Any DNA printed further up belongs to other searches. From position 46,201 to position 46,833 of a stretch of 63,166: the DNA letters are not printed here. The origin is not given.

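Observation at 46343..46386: TFS paralogue: first CxxC of the N-terminal zinc ribbon lies upstream of the called start; GGTGA-N6-ACG again marks the expected Met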

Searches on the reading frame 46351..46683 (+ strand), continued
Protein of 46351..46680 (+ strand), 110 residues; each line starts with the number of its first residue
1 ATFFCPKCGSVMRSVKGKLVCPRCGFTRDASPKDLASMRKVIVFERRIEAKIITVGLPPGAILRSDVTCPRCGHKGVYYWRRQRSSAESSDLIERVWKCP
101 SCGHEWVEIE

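Call 57: search_solved_structures(query=A2, max_evalue=0.01, show_alignments=3)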
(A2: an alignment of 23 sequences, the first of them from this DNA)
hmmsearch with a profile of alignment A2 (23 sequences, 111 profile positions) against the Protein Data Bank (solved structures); distinct sequences matched with E-value up to 0.01: 19.
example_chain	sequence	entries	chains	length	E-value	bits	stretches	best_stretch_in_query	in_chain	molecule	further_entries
7ob9_I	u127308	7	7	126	1.8e-12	50.8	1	2-109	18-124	DNA-directed RNA polymerase I subunit RPA12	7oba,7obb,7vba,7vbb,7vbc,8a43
7oqy_Y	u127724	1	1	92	1.7e-08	38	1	1-77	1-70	DNA-directed RNA polymerase, subunit M (RpoM-2)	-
1qyp_A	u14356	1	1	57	4.5e-08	36.6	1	61-109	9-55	RNA POLYMERASE II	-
7aoc_I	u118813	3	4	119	4.9e-07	33.3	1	2-109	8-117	DNA-directed RNA polymerase I subunit RPA12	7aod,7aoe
3qt1_I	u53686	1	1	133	6e-06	29.8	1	2-109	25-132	DNA-directed RNA polymerase II subunit RPB9, DNA-directed RNA polymerase III subunit RPC10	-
9eh1_I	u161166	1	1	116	6.1e-06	29.8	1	2-109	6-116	DNA-directed RNA polymerase II subunit RPB9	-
4c2m_I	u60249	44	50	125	6.9e-06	29.6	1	2-107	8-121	DNA-DIRECTED RNA POLYMERASE I SUBUNIT RPA12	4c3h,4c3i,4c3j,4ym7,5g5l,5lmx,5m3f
5flm_I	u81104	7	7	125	8.1e-06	29.4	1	2-109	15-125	DNA-DIRECTED RNA POLYMERASE II SUBUNIT RPB9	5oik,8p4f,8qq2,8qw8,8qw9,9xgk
28jc_I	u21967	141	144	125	8.1e-06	29.4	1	2-109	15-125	DNA-directed RNA polymerase II subunit RPB9 | RPB9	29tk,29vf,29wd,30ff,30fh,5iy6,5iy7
5fj8_I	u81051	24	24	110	9.5e-06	29.1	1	2-109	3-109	DNA-DIRECTED RNA POLYMERASE III SUBUNIT RPC10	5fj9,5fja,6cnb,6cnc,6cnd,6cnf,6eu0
7fji_I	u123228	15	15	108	2.5e-05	27.8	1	2-108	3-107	DNA-directed RNA polymerase III subunit RPC10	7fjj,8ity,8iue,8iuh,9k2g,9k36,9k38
7a6h_I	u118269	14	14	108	3.8e-05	27.2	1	2-108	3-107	DNA-directed RNA polymerase III subunit RPC10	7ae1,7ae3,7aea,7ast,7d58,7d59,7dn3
3h0g_I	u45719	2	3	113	0.00017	25.1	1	3-109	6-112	DNA-directed RNA polymerase II subunit RPB9 | RNA polymerase II subunit Rpb9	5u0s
9mu7_I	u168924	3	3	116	0.00018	25.1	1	2-109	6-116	DNA-directed RNA polymerase II subunit RPB9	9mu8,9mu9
8qsz_I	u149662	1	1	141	0.00021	24.8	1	3-110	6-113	DNA-directed RNA polymerase II subunit RPB9,RBP9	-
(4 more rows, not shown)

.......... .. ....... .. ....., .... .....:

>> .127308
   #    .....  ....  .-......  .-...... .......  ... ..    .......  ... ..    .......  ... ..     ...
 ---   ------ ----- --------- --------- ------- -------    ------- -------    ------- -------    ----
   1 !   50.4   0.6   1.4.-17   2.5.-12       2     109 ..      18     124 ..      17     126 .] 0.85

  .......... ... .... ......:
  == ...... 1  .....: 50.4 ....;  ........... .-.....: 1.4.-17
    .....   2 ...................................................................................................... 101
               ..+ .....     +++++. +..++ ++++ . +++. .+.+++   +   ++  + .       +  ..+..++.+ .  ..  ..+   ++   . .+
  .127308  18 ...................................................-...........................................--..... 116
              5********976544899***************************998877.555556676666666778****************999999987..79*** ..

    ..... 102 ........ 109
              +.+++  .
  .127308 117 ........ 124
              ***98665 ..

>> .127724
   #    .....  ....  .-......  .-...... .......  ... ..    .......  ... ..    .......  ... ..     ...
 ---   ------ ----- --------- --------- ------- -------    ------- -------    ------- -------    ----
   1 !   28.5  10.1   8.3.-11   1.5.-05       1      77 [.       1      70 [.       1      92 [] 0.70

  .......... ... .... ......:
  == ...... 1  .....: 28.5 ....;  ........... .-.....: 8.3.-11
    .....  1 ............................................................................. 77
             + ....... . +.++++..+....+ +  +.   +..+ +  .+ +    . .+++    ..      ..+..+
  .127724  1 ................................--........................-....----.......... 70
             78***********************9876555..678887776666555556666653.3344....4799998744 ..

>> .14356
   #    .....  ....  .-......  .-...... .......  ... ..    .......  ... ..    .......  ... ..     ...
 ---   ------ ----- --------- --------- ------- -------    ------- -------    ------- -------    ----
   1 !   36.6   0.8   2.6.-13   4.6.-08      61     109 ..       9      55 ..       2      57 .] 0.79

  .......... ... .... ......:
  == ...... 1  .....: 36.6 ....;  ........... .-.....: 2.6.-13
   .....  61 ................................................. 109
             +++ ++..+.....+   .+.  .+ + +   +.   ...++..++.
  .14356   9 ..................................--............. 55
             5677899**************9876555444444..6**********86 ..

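Call 65: predict_structure(alignment_id=A3)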
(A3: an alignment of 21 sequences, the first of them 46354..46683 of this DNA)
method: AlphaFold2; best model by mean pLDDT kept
length: 109 residues; sequences in the alignment: 21
mean_pLDDT: 76.4   pTM: 0.42
mean pLDDT of the five models: 76.4, 75.8, 75.4, 75.1, 74.3
residues with pLDDT >= 90: 24; 70-90: 54; 50-70: 21; < 50: 10
segments of 3 or more residues with pLDDT < 50: 43-50
pLDDT, mean of each block of 10 residues (from residue 1): 79 79 80 60 47 71 91 91 72 87 85
secondary structure, 60 per line:
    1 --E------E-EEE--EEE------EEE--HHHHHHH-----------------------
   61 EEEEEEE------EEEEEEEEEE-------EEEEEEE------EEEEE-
elements in order: E12-14 E17-19 E26-28 H31-37 E61-67 E74-83 E91-97 E104-108

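Call 69: fold_search(model_id=the predicted structure, library=pdb)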
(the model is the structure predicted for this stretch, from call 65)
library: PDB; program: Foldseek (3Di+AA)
matches with E <= 10: 180; with E <= 0.001: 11
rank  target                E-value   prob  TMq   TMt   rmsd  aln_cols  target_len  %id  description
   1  7obb_I                1.8e-05  1.00  0.35  0.37  19.7       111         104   27  Cryo-EM structure of human RNA Polymerase I Open Complex (released 2021-12-08)
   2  7oba_I                4.2e-05  1.00  0.35  0.36  19.9       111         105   26  Cryo-EM structure of human RNA Polymerase I in complex with RRN3 (released 2021-12-08)
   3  4c2m_X                1.8e-04  1.00  0.35  0.32  22.0       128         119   17  Structure of RNA polymerase I at 2.8 A resolution (released 2013-10-23)
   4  4c2m_I                2.1e-04  1.00  0.36  0.32  21.9       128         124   19  Structure of RNA polymerase I at 2.8 A resolution (released 2013-10-23)
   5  5flm_I                2.8e-04  1.00  0.34  0.33  14.7       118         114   24  Structure of transcribing mammalian RNA polymerase II (released 2016-01-20)
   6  5oik_I                4.5e-04  1.00  0.35  0.33  14.8       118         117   23  Structure of an RNA polymerase II-DSIF transcription elongation complex (released 2017-09-13)
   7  6gmh_I                5.3e-04  1.00  0.35  0.33  14.1       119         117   21  Structure of activated transcription complex Pol II-DSIF-PAF-SPT6 (released 2018-08-22)
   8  5fj9_I                5.6e-04  1.00  0.33  0.38  16.2       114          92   20  Cryo-EM structure of yeast apo RNA polymerase III at 4.6 A (released 2015-11-25)
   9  8u9r_I                7.5e-04  1.00  0.35  0.34  15.2       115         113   22  STRUCTURAL BASIS OF TRANSCRIPTION: RNA POLYMERASE II SUBSTRATE BINDING AND METAL COORDINATION USING A FREE-ELECTRON LA (released 2024-09-18)
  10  7oqy_Y                7.5e-04  1.00  0.29  0.34  12.9       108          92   25  Cryo-EM structure of the cellular negative regulator TFS4 bound to the archaeal RNA polymerase (released 2021-08-25)
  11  6ted_I                1.0e-03  1.00  0.34  0.32  14.8       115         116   24  Structure of complete, activated transcription complex Pol II-DSIF-PAF-SPT6 uncovers allosteric elongation activation  (released 2020-07-22)
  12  8xrm_I                1.1e-03  1.00  0.35  0.34  14.6       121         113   21  RNA polymerase II elongation complex with DSIF, SPT6, and ELOF1 transcribing genomic DNA extracted from human nuclei (released 2025-05-07)
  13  1i50_I                1.8e-03  1.00  0.36  0.33  15.0       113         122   23  RNA POLYMERASE II CRYSTAL FORM II AT 2.8 A RESOLUTION (released 2001-04-23)
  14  6upy_I                1.8e-03  1.00  0.35  0.33  15.1       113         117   23  RNA polymerase II elongation complex with 5-guanidinohydantoin lesion in state 2E (released 2020-06-10)
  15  3cqz_I                1.9e-03  1.00  0.35  0.32  14.4       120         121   21  Crystal structure of 10 subunit RNA polymerase II in complex with the inhibitor alpha-amanitin (released 2008-07-22)
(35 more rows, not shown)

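Call 71: find_homologous_proteins(query=L016:673-2055:+, max_evalue=1e-100)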
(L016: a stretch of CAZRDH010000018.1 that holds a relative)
Query L016:673-2055:+ (460 aa): 5200 proteins with E <= 1e-100 among 8000 candidates; the best 120 are listed.
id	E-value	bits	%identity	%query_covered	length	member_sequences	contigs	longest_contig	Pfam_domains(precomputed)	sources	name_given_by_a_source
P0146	3.4e-270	914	82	100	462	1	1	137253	PF03951.25,PF00120.30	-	-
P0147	2.5e-268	908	100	86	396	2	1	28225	PF00120.30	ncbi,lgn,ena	-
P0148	4.8e-266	901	83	100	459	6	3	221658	PF03951.25,PF00120.30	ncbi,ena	-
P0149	8.6e-246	834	77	100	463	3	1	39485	PF03951.25,PF00120.30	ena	-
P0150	2.0e-199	681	64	99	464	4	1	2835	PF03951.25,PF00120.30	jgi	-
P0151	9.4e-195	666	65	97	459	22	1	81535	PF03951.25,PF00120.30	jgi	jgi:glutamine synthetase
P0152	1.8e-194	665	64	99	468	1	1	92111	PF03951.25,PF00120.30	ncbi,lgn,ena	-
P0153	1.7e-191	655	63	100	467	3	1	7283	PF03951.25,PF00120.30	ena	-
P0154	2.2e-191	654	63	100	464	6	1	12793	PF03951.25,PF00120.30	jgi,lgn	jgi:glutamine synthetase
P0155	2.8e-191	654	62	99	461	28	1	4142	PF03951.25,PF00120.30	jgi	jgi:glutamine synthetase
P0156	5.1e-191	653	63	99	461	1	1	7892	PF03951.25,PF00120.30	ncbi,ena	-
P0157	7.3e-191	653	62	99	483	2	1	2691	PF03951.25,PF00120.30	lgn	-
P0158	1.8e-190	652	63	98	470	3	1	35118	PF03951.25,PF00120.30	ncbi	-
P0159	3.7e-190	650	64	98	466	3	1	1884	PF03951.25,PF00120.30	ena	-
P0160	1.0e-189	649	64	98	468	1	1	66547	PF03951.25,PF00120.30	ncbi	-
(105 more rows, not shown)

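Call 83: find_encoding_contigs(protein=P0147, flank=1500, max_places=6)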
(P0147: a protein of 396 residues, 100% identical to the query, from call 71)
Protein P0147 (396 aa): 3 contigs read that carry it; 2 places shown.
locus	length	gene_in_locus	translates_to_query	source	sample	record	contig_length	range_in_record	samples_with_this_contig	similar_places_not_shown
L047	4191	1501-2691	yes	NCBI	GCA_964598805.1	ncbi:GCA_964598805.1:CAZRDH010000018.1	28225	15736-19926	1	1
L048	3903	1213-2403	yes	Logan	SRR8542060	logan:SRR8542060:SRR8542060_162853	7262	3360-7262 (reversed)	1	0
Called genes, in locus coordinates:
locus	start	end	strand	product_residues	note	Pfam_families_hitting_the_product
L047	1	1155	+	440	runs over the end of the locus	PF02310:B12-binding, PF04055:Radical_SAM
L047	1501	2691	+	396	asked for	PF00120:Gln-synt_C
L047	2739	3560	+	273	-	PF01545:Cation_efflux, PF16916:ZT_dimer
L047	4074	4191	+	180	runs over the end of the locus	-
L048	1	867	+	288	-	?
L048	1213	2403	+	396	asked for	PF00120:Gln-synt_C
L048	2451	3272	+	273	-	PF01545:Cation_efflux, PF16916:ZT_dimer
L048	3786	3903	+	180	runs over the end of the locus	-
